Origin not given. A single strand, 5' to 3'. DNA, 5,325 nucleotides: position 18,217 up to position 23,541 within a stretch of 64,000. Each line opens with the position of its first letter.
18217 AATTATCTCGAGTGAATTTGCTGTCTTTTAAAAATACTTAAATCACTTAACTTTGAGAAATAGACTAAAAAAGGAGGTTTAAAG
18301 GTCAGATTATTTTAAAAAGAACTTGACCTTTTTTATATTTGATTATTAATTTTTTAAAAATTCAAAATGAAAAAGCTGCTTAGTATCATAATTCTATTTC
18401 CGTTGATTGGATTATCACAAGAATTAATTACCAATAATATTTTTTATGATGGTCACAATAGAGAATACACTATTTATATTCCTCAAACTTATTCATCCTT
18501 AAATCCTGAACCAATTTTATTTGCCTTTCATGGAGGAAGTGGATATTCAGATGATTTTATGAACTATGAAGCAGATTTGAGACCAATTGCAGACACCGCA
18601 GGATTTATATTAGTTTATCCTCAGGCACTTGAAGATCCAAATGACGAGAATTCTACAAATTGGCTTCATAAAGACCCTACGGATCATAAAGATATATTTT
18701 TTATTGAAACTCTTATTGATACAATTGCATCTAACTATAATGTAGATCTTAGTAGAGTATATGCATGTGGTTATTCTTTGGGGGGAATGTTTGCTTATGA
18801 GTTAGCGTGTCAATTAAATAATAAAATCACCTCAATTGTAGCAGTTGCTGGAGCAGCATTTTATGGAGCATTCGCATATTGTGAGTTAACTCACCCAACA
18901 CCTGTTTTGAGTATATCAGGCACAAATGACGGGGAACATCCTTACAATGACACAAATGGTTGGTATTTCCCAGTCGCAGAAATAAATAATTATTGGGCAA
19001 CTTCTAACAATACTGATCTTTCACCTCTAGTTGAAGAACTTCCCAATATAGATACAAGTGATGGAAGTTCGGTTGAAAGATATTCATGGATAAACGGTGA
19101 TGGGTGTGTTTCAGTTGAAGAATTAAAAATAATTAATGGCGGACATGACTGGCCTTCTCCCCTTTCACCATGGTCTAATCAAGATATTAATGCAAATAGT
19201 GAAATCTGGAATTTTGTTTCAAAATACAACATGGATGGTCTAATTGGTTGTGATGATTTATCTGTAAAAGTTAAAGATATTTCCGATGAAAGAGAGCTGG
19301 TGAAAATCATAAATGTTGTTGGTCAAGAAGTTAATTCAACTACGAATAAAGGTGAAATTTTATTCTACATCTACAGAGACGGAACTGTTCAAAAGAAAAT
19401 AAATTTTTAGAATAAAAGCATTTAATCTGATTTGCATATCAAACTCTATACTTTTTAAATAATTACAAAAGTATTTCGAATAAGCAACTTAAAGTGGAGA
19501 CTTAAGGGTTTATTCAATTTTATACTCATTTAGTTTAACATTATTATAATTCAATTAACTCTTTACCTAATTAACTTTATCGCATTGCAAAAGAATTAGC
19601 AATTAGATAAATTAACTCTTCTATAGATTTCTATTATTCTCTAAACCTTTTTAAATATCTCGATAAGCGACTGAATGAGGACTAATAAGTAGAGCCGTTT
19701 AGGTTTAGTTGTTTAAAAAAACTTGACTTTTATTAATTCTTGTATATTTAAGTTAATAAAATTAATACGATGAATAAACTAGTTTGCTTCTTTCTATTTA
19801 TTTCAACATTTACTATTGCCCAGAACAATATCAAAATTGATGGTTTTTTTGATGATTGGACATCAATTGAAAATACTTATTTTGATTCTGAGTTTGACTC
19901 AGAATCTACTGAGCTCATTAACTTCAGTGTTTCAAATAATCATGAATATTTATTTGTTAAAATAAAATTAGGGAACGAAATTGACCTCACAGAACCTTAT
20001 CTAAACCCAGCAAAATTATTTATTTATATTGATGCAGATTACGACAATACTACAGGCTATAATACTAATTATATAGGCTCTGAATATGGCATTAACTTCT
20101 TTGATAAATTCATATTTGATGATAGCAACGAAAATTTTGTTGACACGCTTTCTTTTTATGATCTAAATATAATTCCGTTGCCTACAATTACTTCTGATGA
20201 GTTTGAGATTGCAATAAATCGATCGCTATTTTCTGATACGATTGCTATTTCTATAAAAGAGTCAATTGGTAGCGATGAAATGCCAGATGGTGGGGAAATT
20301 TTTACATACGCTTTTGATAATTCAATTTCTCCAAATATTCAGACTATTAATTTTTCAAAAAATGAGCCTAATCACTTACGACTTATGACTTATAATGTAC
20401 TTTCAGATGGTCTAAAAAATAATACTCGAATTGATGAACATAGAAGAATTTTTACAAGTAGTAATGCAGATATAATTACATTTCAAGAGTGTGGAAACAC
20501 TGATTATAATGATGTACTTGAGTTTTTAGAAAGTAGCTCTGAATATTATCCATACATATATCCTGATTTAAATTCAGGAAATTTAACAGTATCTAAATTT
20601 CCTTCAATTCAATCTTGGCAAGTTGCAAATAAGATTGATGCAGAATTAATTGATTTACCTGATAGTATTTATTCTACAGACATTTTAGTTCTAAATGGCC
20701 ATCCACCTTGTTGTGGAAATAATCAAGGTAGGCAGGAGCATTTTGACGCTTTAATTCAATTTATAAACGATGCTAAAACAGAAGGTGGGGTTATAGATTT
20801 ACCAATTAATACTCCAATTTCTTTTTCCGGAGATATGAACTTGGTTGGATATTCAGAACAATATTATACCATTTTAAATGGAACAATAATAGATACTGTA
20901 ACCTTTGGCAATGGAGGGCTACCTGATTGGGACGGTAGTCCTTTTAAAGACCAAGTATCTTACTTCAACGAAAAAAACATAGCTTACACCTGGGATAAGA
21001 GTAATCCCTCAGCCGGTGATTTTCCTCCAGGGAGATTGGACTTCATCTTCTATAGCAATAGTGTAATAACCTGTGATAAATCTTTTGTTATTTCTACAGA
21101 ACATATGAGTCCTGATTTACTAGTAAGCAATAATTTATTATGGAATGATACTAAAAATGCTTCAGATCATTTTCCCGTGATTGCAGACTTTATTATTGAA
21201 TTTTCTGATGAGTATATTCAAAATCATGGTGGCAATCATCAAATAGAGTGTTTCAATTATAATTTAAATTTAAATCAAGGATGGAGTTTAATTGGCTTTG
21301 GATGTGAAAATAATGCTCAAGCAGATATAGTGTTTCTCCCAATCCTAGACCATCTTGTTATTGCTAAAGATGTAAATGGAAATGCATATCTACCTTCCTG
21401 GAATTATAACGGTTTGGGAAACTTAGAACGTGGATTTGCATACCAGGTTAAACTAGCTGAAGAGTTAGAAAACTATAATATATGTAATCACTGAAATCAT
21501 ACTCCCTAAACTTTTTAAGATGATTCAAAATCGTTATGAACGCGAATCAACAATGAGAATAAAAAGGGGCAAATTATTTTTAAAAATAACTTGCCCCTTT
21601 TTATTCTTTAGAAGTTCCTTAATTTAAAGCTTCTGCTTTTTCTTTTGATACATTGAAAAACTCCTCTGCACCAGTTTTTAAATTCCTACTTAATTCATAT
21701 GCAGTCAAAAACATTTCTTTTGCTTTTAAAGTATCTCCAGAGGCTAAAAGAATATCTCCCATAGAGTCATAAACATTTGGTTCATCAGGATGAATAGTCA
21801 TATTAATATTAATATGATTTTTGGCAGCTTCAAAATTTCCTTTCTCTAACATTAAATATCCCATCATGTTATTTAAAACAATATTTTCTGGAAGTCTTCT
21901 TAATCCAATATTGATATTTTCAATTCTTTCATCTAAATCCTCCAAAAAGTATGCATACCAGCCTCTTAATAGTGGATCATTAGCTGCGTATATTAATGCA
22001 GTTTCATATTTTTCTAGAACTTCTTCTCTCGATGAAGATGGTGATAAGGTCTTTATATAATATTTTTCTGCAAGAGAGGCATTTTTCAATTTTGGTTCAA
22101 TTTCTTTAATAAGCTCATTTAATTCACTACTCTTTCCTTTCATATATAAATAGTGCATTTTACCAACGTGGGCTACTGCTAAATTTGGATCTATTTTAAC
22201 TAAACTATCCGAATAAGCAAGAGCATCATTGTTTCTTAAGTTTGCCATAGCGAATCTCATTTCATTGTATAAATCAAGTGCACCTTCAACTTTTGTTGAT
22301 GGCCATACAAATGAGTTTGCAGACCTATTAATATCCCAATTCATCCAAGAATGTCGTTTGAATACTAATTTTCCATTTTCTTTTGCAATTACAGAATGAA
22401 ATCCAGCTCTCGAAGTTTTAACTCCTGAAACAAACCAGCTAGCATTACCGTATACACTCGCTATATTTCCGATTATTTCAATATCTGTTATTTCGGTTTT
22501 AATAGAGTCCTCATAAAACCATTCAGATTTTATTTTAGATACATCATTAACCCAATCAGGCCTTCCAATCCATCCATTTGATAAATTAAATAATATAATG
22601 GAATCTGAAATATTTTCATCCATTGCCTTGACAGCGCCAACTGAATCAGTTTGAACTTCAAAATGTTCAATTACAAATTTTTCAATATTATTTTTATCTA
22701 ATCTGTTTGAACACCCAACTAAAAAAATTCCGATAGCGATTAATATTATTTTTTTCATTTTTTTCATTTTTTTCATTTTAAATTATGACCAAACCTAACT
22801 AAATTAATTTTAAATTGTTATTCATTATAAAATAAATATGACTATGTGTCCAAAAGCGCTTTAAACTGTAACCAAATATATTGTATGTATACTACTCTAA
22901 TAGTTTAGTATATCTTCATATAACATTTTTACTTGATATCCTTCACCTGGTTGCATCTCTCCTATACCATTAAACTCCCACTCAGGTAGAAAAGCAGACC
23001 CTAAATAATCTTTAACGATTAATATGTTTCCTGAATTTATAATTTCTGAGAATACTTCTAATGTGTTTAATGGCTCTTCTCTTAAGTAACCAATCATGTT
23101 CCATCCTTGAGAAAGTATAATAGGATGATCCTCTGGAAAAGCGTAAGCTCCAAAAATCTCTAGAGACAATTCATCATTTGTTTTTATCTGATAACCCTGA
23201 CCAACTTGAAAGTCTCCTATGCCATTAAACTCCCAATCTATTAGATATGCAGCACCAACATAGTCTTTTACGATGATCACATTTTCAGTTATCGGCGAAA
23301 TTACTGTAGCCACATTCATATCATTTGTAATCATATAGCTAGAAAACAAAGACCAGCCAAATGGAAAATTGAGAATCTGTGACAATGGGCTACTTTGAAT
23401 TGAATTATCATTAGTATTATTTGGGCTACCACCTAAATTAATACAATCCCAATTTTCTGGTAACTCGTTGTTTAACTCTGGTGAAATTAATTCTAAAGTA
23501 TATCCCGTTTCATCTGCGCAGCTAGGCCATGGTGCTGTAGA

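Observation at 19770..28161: Unrecognised ~60-65 aa C-terminal domain shared by five neighbouring secreted proteins (seven copies)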

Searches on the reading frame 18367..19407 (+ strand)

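Call 21: search_protein_families(library=pfam, max_evalue=0.01, proteins=[window:18367-19407:+])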
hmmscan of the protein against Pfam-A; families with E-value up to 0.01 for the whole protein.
window:18367-19407:+ (347 aa): 7 families
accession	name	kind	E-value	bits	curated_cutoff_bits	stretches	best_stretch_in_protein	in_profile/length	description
PF00756.26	Esterase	-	3.5e-06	27.4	22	1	30-163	6-149/251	Putative esterase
PF00975.26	Thioesterase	-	4.5e-05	24.2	26.4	1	50-153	2-90/226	Thioesterase domain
PF10503.15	Esterase_PHB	-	0.00011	22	23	1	34-165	3-133/219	Esterase PHB depolymerase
PF07859.19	Abhydrolase_3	-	0.00013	22.3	25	1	52-176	2-107/210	alpha/beta hydrolase fold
PF01738.24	DLH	-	0.0014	18.7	21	1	113-189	81-155/217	Dienelactone hydrolase family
PF00561.26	Abhydrolase_1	-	0.0021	18.2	25.8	1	127-162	67-102/245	alpha/beta hydrolase fold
PF02230.22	Abhydrolase_2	-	0.0043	17.3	23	1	113-188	90-167/217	Phospholipase/Carboxylesterase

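Call 82: search_protein_families(library=ncbifam, max_evalue=0.01, proteins=[window:18367-19407:+])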
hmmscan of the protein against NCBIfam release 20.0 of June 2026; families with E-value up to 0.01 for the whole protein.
window:18367-19407:+ (347 aa): 9 families
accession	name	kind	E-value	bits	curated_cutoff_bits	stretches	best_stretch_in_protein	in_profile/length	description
NF050058.1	e_dPHAscl_type1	hypoth_equivalog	4.5e-36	124.7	150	1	29-283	5-275/276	extracellular catalytic domain type 1 short-chain-length polyhydroxyalkanoate depolymerase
TIGR01840.1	esterase_phb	subfamily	1.1e-11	44.6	107.85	1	36-165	3-131/213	PHB depolymerase family esterase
NF050059.1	e_dPHAscl_type2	hypoth_equivalog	7e-05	22.3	280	0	35-91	208-267/305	extracellular catalytic domain type 2 short-chain-length polyhydroxyalkanoate depolymerase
TIGR02427.1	protocat_pcaD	equivalog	0.00081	18.8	255.85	1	123-165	73-115/251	3-oxoadipate enol-lactonase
NF005898.0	PRK07868.1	equivalog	0.0017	16.1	925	1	105-160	122-173/994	acyl-CoA synthetase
TIGR01738.1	bioH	equivalog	0.003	17.2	206.95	1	131-166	67-102/245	pimeloyl-ACP methyl ester esterase BioH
NF051488.1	bifunc_PcaDC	exception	0.0031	16.7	390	1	125-167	74-116/375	bifunctional 3-oxoadipate enol-lactonase/4-carboxymuconolactone decarboxylase PcaDC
TIGR03695.1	menH_SHCHC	equivalog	0.004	16.6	208.55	1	114-161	58-103/252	2-succinyl-6-hydroxy-2,4-cyclohexadiene-1-carboxylate synthase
NF050057.1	e_dPHAmcl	equivalog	0.0092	15.3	270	0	78-174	85-183/252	extracellular medium-chain-length polyhydroxyalkanoate depolymerase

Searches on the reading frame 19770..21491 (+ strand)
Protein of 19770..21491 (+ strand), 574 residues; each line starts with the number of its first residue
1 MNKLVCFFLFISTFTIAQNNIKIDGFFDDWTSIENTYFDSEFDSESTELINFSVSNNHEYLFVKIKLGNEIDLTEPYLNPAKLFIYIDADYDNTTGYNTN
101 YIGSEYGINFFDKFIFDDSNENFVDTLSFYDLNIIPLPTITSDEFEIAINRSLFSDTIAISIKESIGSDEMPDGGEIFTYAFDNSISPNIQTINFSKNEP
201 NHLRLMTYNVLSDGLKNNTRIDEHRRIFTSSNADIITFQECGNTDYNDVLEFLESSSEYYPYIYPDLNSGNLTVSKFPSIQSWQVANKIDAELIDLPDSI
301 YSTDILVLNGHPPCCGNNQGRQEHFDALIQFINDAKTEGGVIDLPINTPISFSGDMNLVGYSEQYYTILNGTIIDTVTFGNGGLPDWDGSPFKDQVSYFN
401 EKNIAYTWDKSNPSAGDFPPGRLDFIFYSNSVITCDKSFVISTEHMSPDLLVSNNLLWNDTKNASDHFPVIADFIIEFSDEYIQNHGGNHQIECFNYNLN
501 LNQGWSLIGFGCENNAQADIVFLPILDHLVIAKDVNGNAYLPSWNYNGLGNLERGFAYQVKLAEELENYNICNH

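Call 21: search_protein_families(library=pfam, max_evalue=0.01, proteins=[window:19770-21491:+])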
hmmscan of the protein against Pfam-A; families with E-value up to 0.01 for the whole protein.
window:19770-21491:+ (574 aa): 1 family
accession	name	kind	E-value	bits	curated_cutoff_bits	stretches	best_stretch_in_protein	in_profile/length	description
PF03372.29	Exo_endo_phos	-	7.9e-12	45.8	24.5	1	206-467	1-225/225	Endonuclease/Exonuclease/phosphatase family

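Call 82: search_protein_families(library=ncbifam, max_evalue=0.01, proteins=[window:19770-21491:+])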
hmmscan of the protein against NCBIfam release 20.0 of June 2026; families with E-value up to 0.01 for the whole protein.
window:19770-21491:+ (574 aa): 3 families
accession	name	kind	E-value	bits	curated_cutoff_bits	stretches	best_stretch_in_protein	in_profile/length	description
TIGR00633.1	xth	equivalog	0.00017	21.2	99.05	1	203-474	1-254/255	exodeoxyribonuclease III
NF003842.0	PRK05421.1-4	equivalog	0.0028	17.1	144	0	195-249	24-78/259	endonuclease/exonuclease/phosphatase family protein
TIGR04145.2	Firmicu_CTERM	equivalog_domain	0.0029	17.6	50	0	21-69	1-49/191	Firmicu-CTERM sorting domain-containing protein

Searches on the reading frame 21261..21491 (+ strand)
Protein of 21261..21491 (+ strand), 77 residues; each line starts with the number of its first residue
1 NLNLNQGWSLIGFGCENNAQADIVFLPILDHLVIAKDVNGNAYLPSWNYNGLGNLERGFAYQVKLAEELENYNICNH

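Call 6: search_protein_families(library=pfam, max_evalue=1, proteins=[window:21261-21491:+])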
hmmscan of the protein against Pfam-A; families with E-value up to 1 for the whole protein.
seq(77 aa): 0 families

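Call 7: search_protein_families(library=ncbifam, max_evalue=1, proteins=[window:21261-21491:+])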
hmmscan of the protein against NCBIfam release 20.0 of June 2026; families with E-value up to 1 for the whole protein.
seq(77 aa): 0 families

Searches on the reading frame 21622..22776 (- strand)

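Call 21: search_protein_families(library=pfam, max_evalue=0.01, proteins=[window:21622-22776:-])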
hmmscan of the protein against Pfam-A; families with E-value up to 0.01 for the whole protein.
window:21622-22776:- (385 aa): 5 families
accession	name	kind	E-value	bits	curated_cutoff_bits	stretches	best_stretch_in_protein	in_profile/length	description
PF13431.12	TPR_17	-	2.3e-06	27.8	24.4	0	293-319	7-33/34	Tetratricopeptide repeat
PF14534.12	DUF4440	-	0.00022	22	25.2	1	49-136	17-104/107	Domain of unknown function (DUF4440)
PF13429.12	TPR_15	-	0.00099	19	26.2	1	209-362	119-277/280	Tetratricopeptide repeat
PF13181.12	TPR_8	-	0.0018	18.8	25.7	0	335-365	3-33/34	Tetratricopeptide repeat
PF13424.12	TPR_12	-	0.005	17.4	30.1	0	302-364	7-76/77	Tetratricopeptide repeat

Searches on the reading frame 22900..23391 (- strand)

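Call 6: search_protein_families(library=pfam, max_evalue=1, proteins=[window:22900-23391:-])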
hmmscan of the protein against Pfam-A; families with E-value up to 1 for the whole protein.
seq(164 aa): 0 families

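Call 7: search_protein_families(library=ncbifam, max_evalue=1, proteins=[window:22900-23391:-])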
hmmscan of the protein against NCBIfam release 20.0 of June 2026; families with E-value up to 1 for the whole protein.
seq(164 aa): 1 family
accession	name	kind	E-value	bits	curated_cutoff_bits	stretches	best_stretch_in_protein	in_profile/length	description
NF041256.1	GntI_guanitoxin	equivalog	0.1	11.9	357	0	46-61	191-206/282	guanitoxin biosynthesis pre-guanitoxin N-oxide kinase GntI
